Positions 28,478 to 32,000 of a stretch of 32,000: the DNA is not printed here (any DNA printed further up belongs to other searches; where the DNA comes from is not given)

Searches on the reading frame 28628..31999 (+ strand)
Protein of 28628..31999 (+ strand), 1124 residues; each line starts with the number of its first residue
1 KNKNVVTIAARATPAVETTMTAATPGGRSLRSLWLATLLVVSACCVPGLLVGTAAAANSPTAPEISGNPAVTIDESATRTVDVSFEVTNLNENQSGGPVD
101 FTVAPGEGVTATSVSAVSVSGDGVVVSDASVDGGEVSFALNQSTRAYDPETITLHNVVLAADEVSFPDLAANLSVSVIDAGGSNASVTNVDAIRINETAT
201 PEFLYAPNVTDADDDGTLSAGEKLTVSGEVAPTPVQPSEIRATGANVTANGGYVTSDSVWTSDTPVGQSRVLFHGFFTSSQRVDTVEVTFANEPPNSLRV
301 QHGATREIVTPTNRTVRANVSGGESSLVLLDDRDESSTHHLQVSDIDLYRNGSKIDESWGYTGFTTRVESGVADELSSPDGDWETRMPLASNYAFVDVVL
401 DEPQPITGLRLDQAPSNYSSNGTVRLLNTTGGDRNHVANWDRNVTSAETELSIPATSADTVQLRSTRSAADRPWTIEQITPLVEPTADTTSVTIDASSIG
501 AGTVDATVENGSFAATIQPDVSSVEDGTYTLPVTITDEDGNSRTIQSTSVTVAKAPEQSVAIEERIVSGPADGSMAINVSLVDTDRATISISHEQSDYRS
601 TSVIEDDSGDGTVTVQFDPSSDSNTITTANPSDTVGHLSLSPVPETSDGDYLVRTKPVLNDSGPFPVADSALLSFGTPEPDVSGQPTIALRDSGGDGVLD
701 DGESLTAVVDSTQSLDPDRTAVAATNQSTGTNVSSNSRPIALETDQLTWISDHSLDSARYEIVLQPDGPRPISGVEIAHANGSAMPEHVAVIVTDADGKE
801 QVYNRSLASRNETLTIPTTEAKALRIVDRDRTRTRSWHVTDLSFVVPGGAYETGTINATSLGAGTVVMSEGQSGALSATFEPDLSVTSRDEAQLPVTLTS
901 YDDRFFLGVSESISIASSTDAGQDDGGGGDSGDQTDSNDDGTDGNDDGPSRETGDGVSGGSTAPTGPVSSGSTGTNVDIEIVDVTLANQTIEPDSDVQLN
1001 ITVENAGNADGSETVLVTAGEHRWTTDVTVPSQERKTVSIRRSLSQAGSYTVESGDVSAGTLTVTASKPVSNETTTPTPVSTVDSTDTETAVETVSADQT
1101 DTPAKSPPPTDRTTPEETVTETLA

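Call 63: search_protein_families(library=pfam, proteins=[window:28628-31999:+], max_evalue=0.001)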
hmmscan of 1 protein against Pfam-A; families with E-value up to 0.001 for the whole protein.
window:28628-31999:+ (1124 aa): 2 families
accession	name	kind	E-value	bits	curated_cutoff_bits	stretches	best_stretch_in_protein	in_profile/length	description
PF25162.1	DUF7827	-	2.7e-08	34.4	27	1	552-618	1-68/120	Domain of unknown function (DUF7827)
PF19077.6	Big_13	-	0.0001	23.2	27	1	486-552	37-100/102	Bacterial Ig-like domain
